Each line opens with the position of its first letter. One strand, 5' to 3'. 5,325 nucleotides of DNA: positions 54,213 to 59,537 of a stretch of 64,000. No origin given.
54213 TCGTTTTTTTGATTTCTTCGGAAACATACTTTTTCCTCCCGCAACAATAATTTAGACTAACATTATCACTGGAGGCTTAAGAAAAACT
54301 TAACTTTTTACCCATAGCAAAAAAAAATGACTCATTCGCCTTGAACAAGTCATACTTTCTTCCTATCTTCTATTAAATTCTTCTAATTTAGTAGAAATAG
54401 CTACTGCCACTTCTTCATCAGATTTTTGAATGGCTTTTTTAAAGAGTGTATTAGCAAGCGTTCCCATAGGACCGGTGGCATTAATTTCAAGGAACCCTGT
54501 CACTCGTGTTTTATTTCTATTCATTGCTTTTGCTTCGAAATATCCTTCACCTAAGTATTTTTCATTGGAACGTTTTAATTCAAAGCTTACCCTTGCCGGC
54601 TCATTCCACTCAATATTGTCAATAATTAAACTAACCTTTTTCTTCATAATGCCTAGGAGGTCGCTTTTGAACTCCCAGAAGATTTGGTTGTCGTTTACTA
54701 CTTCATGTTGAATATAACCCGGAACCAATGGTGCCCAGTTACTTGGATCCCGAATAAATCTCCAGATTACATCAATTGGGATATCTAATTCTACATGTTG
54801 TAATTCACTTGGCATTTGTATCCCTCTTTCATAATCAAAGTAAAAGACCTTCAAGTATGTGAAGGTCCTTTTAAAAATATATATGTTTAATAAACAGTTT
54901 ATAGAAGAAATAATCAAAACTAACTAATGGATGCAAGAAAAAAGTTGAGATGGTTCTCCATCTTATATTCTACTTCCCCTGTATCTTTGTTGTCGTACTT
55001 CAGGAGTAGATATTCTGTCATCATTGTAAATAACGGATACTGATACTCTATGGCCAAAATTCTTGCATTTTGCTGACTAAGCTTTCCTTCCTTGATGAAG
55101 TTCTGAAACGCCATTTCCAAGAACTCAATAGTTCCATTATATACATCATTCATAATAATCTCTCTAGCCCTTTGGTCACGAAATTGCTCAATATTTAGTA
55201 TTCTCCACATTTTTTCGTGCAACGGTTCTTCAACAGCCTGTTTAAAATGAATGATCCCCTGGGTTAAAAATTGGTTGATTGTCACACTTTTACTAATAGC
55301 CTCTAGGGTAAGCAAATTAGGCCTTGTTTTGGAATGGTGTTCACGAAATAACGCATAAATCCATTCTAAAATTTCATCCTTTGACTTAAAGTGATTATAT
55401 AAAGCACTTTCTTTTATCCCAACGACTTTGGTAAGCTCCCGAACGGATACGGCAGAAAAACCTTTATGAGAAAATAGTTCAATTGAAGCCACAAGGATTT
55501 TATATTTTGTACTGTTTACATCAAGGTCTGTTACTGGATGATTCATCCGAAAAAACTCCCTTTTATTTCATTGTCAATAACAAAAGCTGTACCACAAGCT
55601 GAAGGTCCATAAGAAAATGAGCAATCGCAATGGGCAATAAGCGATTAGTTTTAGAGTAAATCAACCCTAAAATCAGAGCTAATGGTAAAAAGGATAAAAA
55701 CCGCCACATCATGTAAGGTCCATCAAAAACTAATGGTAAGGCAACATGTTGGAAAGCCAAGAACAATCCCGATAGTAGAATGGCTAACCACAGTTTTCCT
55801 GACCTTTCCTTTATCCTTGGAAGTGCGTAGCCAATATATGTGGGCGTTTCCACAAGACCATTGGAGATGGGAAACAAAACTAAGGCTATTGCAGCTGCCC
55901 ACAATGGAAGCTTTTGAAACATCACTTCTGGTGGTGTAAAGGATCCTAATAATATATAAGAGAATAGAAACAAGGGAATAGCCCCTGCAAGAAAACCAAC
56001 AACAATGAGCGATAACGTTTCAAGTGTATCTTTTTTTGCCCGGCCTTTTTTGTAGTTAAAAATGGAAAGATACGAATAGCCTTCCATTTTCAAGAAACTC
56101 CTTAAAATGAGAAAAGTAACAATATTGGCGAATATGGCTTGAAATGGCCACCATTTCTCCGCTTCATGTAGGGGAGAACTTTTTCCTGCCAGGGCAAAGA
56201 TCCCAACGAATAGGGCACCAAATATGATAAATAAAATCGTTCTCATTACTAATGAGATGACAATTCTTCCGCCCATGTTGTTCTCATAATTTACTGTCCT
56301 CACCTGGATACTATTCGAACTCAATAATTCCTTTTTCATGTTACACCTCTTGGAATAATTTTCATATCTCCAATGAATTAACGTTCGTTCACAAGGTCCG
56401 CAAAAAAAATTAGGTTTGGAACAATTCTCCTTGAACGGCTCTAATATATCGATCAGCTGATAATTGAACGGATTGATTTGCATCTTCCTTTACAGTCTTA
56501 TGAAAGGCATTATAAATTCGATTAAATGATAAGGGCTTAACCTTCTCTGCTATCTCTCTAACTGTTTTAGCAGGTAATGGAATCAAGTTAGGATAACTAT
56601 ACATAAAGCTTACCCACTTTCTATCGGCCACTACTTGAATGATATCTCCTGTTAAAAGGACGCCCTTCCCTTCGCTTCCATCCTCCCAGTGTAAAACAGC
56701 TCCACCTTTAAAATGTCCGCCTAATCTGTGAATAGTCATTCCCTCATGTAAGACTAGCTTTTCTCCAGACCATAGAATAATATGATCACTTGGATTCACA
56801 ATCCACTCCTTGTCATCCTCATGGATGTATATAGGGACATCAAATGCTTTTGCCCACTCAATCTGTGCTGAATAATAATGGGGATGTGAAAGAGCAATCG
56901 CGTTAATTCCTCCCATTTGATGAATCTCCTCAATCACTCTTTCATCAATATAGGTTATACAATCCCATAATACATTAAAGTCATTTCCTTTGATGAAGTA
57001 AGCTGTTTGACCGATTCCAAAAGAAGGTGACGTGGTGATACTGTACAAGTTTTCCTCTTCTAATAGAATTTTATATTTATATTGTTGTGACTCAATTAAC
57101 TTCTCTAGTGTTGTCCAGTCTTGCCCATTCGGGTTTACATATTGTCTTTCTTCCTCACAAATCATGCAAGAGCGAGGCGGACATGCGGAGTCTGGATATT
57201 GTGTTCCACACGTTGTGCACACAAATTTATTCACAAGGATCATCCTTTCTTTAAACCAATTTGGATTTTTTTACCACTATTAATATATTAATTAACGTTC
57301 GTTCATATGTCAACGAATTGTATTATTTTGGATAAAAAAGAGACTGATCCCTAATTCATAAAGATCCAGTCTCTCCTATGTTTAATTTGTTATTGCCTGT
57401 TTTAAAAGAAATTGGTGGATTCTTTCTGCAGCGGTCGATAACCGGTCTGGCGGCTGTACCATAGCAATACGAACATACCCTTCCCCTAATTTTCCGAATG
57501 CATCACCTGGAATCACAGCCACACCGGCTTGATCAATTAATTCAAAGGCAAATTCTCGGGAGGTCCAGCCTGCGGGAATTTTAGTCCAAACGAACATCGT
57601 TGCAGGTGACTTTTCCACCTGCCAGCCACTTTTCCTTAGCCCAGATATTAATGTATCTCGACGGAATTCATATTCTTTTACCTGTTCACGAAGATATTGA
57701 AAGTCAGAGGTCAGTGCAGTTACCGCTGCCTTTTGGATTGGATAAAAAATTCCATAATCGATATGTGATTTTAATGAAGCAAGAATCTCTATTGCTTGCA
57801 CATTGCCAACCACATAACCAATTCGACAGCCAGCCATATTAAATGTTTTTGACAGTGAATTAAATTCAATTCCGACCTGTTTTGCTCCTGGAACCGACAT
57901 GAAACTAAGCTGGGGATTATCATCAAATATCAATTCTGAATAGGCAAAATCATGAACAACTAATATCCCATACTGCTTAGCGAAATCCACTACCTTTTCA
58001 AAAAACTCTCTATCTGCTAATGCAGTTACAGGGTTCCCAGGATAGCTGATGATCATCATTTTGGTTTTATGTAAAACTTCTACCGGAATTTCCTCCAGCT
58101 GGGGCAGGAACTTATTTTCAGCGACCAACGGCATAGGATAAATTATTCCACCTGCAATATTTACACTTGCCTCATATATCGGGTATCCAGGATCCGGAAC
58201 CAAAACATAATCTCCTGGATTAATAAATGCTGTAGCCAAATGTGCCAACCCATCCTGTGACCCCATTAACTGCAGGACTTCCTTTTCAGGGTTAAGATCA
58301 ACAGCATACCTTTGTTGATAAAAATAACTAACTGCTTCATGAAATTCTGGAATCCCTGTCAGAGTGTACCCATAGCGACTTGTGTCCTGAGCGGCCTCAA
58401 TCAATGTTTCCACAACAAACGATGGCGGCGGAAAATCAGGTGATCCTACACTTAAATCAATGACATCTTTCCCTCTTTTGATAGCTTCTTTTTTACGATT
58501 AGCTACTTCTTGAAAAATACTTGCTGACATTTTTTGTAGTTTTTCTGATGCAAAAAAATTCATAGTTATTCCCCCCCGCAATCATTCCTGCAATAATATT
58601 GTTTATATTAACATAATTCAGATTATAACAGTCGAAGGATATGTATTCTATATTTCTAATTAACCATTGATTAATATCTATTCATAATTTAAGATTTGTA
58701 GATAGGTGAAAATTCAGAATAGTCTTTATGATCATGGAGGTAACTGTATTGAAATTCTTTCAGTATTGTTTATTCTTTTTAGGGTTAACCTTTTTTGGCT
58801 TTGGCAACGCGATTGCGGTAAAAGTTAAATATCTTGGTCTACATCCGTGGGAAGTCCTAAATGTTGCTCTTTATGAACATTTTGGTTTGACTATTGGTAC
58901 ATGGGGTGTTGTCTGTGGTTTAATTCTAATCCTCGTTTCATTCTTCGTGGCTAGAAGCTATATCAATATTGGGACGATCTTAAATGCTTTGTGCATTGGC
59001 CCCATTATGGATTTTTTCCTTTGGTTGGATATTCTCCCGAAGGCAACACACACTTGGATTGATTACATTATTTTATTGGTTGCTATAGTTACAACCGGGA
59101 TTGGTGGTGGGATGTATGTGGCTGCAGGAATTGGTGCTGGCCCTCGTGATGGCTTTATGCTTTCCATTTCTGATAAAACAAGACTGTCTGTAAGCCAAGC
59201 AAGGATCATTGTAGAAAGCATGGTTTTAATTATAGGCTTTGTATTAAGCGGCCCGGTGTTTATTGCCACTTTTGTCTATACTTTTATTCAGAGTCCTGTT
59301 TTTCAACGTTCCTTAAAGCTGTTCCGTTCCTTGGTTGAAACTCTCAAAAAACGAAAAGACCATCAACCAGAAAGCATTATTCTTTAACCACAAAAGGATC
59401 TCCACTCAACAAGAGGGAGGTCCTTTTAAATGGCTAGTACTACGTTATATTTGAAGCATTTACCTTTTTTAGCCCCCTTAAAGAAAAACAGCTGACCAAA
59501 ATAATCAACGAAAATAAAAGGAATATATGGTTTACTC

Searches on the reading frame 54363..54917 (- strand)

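Call 71: search_protein_families(library=pfam, proteins=[window:54363-54917:-], max_evalue=0.01)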
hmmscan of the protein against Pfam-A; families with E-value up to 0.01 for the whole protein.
window:54363-54917:- (184 aa): 2 families
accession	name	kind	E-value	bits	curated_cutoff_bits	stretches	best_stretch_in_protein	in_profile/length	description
PF06240.19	COXG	-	1.5e-05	25.2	22.2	1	43-178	4-139/140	Carbon monoxide dehydrogenase subunit G (CoxG)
PF10604.15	Polyketide_cyc2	-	2.1e-05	25.3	27.4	1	41-166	7-133/142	Polyketide cyclase / dehydrase and lipid transport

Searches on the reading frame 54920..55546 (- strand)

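Call 40: search_protein_families(library=pfam, proteins=[window:54920-55546:-], max_evalue=0.00001)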
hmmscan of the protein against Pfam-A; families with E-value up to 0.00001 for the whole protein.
window:54920-55546:- (208 aa): 1 family
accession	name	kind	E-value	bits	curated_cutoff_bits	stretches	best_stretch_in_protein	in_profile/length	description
PF00440.29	TetR_N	-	4e-14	52.6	24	1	17-61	1-45/47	Bacterial regulatory proteins, tetR family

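Call 53: search_protein_families(library=ncbifam, proteins=[window:54920-55546:-], max_evalue=1e-8)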
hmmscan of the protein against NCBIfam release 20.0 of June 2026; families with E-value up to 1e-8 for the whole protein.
window:54920-55546:- (208 aa): 6 families
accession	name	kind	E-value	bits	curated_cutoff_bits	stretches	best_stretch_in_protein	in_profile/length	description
NF051852.1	efflux_TF_MtrR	exception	1.9e-10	40.9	280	1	11-180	9-177/205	multidrug efflux system transcriptional repressor MtrR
NF037937.1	septum_RefZ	equivalog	3.7e-10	40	180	1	14-171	1-154/195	forespore capture DNA-binding protein RefZ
NF007949.0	PRK10668.1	equivalog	3.5e-09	36.5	271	1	10-66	9-65/216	multidrug efflux transporter transcriptional repressor AcrR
NF041196.1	ScbR_bind_reg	equivalog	4.6e-09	36.7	150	1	12-146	6-131/191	ScbR family autoregulator-binding transcription factor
NF050111.1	TransRegSACE7040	equivalog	6.3e-09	36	250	1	15-61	4-50/186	SACE_7040 family transcriptional regulator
TIGR03968.1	mycofact_TetR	equivalog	9.4e-09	35.1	224.9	0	12-119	9-110/190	mycofactocin system transcriptional regulator MftR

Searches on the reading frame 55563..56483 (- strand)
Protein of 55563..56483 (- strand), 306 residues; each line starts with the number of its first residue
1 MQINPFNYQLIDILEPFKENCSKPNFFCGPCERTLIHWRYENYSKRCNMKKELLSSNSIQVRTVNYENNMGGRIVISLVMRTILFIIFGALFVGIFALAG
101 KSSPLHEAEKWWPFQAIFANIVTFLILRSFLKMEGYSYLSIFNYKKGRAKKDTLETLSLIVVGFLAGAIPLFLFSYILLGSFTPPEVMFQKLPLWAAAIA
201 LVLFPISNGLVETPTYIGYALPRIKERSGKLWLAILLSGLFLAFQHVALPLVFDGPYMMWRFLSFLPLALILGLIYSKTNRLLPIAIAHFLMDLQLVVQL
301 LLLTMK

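Call 37: find_encoding_contigs(protein=window:55563-56483:-, flank=10000, max_places=1)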
Protein window:55563-56483:- (306 aa): no gene with exactly this product is on record in the collection.

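Call 40: search_protein_families(library=pfam, proteins=[window:55563-56483:-], max_evalue=0.00001)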
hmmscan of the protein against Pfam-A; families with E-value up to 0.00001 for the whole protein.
window:55563-56483:- (306 aa): 1 family
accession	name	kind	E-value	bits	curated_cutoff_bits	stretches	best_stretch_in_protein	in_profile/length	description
PF02517.21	Rce1-like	-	8e-12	45.7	22.4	1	197-294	4-92/93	Type II CAAX prenyl endopeptidase Rce1-like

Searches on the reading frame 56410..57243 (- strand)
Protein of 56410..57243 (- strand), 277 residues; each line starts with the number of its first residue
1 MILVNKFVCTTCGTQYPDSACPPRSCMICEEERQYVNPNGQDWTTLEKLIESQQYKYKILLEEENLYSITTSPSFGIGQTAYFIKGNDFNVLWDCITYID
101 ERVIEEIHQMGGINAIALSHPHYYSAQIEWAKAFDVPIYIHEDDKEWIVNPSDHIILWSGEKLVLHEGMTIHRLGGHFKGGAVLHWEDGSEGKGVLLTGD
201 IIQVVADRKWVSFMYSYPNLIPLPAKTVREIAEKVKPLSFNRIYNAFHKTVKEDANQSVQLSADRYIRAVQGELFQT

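Call 40: search_protein_families(library=pfam, proteins=[window:56410-57243:-], max_evalue=0.00001)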
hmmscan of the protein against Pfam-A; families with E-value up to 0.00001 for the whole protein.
window:56410-57243:- (277 aa): 0 families

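Call 71: search_protein_families(library=pfam, proteins=[window:56410-57243:-], max_evalue=0.01)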
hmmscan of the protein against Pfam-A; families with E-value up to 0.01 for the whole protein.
window:56410-57243:- (277 aa): 1 family
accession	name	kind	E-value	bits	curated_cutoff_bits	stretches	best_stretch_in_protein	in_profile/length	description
PF00753.33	Lactamase_B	-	0.00031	21.2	22.7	1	79-235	6-184/196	Metallo-beta-lactamase superfamily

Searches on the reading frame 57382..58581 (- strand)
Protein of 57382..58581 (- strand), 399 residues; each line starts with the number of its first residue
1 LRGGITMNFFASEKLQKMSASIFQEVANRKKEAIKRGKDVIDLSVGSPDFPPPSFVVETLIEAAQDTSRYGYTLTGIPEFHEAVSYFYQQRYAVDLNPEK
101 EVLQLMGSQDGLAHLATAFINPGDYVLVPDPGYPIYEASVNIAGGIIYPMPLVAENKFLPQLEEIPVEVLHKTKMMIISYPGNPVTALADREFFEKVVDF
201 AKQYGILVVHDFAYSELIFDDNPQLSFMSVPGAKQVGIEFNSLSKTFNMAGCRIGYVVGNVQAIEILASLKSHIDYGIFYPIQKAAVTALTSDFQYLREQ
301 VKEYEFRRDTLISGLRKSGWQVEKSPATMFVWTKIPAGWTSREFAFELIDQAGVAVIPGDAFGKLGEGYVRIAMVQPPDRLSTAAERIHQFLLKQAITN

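Call 71: search_protein_families(library=pfam, proteins=[window:57382-58581:-], max_evalue=0.01)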
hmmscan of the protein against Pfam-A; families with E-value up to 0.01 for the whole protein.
window:57382-58581:- (399 aa): 1 family
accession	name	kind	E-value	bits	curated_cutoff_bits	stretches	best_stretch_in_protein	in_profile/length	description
PF00155.27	Aminotran_1_2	-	2.6e-64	218.1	19.7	1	38-388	1-361/361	Aminotransferase class I and II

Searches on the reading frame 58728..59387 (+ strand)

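Call 40: search_protein_families(library=pfam, proteins=[window:58728-59387:+], max_evalue=0.00001)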
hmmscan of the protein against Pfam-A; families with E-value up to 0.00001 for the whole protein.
window:58728-59387:+ (219 aa): 0 families

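Call 71: search_protein_families(library=pfam, proteins=[window:58728-59387:+], max_evalue=0.01)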
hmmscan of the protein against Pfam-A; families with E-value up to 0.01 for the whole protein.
window:58728-59387:+ (219 aa): 1 family
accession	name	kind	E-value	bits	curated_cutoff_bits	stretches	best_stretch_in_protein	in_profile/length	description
PF02588.21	YitT_membrane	-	0.0026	17.6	24.3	1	46-191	35-176/205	Uncharacterised 5xTM membrane BCR, YitT family COG1284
